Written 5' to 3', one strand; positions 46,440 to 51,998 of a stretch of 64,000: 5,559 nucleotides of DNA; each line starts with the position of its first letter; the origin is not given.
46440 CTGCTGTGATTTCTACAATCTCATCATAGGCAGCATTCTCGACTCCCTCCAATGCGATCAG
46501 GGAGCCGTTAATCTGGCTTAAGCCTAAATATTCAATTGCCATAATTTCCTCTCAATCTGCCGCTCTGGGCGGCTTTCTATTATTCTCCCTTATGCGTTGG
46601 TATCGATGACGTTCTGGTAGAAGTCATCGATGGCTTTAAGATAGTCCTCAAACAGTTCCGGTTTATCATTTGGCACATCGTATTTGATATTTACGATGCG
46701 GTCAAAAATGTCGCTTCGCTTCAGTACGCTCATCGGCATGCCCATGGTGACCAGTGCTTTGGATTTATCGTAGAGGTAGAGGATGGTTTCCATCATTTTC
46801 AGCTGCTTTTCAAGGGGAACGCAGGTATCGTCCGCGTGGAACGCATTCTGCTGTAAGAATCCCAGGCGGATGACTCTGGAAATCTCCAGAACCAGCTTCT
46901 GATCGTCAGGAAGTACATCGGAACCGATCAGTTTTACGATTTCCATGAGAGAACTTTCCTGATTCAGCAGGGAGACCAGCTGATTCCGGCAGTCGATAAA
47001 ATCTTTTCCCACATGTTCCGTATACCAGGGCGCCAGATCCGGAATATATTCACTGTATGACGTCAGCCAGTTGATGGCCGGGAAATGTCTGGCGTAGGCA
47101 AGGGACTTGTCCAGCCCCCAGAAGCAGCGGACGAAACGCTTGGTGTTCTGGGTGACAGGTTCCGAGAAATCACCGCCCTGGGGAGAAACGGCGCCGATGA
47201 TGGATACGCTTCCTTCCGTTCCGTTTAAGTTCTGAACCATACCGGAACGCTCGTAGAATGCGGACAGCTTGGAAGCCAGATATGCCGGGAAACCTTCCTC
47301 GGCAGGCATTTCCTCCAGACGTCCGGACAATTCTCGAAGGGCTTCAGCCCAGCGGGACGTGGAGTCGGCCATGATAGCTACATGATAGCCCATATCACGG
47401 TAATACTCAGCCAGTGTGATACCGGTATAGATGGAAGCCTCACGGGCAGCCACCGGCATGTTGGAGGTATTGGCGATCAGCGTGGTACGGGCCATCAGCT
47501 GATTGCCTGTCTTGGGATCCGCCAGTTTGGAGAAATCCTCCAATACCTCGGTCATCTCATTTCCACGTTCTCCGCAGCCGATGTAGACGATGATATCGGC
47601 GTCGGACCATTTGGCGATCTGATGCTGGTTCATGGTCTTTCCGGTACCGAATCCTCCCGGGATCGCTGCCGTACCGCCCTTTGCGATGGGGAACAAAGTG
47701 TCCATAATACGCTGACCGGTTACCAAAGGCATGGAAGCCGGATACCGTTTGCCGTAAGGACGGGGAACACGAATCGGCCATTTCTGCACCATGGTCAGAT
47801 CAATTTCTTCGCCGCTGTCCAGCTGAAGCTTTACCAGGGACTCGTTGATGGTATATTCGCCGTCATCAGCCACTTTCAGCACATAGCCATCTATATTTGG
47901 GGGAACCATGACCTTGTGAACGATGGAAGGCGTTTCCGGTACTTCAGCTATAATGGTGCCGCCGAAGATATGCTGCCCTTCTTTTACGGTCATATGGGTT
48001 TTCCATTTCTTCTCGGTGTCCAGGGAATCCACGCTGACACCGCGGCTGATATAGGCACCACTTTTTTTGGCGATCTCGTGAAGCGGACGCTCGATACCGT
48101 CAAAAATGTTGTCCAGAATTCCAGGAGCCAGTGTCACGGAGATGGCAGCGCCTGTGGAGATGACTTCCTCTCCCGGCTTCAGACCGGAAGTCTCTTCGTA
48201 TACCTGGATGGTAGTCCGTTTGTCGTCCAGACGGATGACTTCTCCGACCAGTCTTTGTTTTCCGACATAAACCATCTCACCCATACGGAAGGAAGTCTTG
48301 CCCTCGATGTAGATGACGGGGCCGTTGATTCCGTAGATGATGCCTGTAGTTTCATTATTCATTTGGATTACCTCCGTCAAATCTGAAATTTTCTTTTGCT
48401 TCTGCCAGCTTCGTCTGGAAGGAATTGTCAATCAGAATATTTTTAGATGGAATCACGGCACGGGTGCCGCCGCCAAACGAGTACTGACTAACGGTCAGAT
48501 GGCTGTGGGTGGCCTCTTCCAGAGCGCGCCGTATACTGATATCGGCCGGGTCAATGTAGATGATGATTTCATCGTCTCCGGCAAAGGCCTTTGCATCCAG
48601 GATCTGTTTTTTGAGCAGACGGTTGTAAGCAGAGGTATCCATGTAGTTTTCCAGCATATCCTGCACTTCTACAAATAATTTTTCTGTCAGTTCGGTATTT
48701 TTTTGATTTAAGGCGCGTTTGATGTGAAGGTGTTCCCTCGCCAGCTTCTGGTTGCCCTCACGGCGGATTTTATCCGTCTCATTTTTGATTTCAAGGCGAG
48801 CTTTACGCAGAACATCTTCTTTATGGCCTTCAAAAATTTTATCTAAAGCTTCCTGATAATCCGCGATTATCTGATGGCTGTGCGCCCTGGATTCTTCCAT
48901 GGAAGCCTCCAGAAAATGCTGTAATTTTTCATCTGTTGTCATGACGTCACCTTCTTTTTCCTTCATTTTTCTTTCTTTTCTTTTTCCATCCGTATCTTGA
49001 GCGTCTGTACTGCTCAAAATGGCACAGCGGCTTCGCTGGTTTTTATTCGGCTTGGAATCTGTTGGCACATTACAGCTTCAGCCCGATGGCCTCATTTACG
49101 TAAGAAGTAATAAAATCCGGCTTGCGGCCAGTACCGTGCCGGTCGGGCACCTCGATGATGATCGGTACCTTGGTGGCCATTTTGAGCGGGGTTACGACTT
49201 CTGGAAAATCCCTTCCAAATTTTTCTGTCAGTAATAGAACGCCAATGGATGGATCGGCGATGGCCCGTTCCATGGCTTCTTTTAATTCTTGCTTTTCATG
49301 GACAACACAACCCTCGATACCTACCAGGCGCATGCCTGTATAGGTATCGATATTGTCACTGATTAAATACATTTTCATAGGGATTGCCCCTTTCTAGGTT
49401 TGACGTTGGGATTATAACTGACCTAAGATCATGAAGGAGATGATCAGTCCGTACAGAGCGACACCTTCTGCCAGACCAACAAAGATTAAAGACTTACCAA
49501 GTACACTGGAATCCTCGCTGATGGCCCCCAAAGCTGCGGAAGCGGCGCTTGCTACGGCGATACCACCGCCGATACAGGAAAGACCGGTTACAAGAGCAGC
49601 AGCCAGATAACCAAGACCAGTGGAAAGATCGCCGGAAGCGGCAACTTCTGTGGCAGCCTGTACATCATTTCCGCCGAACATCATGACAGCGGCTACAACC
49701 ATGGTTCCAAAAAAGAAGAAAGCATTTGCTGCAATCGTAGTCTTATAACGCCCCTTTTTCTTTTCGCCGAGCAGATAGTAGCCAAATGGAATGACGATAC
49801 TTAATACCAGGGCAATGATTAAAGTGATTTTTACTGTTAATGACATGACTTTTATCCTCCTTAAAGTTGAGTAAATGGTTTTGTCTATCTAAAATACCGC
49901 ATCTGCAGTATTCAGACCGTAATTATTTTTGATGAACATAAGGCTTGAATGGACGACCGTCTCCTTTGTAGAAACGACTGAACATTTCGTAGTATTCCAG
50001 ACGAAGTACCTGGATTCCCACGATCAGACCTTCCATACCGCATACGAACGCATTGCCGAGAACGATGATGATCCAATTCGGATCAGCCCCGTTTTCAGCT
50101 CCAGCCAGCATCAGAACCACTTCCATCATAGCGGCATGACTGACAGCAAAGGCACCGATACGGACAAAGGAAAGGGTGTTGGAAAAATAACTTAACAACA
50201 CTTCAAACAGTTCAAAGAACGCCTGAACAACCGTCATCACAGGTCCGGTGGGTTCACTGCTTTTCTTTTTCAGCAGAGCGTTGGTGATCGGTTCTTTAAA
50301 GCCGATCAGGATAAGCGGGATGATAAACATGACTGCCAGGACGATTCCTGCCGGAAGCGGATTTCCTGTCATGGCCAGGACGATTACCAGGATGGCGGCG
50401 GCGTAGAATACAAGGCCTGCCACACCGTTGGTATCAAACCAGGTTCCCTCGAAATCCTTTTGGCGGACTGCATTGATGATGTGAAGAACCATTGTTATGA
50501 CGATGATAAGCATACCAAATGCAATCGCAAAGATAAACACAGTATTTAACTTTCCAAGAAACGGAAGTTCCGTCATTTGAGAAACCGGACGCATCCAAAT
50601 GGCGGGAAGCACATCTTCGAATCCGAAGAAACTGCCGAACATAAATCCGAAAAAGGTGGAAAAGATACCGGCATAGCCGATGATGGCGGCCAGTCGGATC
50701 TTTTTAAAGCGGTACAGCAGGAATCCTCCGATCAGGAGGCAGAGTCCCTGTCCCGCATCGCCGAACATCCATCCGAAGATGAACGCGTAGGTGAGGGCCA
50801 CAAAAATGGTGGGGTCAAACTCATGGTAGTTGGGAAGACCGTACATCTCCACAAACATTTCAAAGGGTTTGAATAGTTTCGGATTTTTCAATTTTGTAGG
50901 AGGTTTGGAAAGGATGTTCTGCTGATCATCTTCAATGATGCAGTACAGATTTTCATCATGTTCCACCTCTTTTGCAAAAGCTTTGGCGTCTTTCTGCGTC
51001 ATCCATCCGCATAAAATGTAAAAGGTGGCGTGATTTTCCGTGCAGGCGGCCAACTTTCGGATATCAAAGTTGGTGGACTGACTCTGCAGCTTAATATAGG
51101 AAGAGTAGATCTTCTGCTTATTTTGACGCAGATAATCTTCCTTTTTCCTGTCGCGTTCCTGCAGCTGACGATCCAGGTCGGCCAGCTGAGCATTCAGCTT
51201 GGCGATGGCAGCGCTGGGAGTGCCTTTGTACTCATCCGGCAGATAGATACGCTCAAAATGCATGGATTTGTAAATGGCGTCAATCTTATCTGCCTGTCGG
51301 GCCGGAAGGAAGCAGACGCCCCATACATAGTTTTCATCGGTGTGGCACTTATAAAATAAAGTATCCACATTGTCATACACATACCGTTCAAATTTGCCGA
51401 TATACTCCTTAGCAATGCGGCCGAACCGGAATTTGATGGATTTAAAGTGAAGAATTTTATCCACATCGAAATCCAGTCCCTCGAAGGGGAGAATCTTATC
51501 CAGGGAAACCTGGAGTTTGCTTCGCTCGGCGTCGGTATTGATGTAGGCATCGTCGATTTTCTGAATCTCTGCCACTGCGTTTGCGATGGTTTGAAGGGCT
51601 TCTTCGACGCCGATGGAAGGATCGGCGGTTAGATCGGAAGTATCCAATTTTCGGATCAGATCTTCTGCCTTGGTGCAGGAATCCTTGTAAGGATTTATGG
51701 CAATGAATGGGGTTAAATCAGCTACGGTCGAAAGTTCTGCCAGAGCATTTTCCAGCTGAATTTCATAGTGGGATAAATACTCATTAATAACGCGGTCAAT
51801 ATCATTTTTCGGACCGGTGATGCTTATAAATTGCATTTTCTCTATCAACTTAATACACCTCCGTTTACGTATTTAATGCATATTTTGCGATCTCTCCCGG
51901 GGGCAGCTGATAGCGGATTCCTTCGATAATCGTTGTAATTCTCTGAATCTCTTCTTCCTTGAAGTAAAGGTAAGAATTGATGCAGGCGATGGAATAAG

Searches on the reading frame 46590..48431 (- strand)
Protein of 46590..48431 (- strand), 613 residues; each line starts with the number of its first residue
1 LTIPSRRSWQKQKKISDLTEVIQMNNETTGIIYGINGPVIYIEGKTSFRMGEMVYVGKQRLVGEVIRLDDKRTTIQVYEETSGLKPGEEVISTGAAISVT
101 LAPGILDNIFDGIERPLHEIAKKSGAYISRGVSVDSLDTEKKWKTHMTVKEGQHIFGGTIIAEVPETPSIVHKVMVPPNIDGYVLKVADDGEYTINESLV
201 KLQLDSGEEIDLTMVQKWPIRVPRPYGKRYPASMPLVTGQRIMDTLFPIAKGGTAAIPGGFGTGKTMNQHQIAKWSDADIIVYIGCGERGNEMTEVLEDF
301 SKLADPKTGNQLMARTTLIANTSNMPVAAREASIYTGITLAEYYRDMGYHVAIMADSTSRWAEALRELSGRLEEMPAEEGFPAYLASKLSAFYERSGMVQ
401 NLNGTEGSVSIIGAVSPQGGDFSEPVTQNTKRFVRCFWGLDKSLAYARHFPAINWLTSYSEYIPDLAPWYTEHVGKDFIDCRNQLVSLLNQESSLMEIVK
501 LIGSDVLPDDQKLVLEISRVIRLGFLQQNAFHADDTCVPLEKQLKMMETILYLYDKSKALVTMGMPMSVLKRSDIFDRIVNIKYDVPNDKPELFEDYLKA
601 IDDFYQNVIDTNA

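Call 45: search_protein_families(library=pfam, proteins=[window:46590-48431:-])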
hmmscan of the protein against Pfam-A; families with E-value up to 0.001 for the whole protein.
window:46590-48431:- (613 aa): 4 families
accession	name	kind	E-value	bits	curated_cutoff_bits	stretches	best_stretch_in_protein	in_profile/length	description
PF00006.31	ATP-synt_ab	-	1.7e-74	250.5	29.5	1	239-460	1-213/213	ATP synthase alpha/beta family, nucleotide-binding domain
PF16886.11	ATP-synt_ab_Xtn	-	1.6e-29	101.9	25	1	134-221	1-88/88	ATPsynthase alpha/beta subunit barrel-sandwich domain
PF22919.1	ATP-synt_VA_C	-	1.8e-24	86.1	24.7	1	469-560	3-91/101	C-terminal domain of V and A type ATP synthase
PF02874.29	ATP-synt_ab_N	-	2.5e-12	47.6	20.9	1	32-94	1-69/69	ATP synthase alpha/beta family, beta-barrel domain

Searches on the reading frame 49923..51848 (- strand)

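Call 45: search_protein_families(library=pfam, proteins=[window:49923-51848:-])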
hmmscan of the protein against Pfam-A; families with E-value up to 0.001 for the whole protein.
window:49923-51848:- (641 aa): 1 family
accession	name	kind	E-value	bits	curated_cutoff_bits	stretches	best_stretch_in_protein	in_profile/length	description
PF01496.24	V_ATPase_I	-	5.7e-32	111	30.7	2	140-409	160-458/815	V-type ATPase 116kDa subunit family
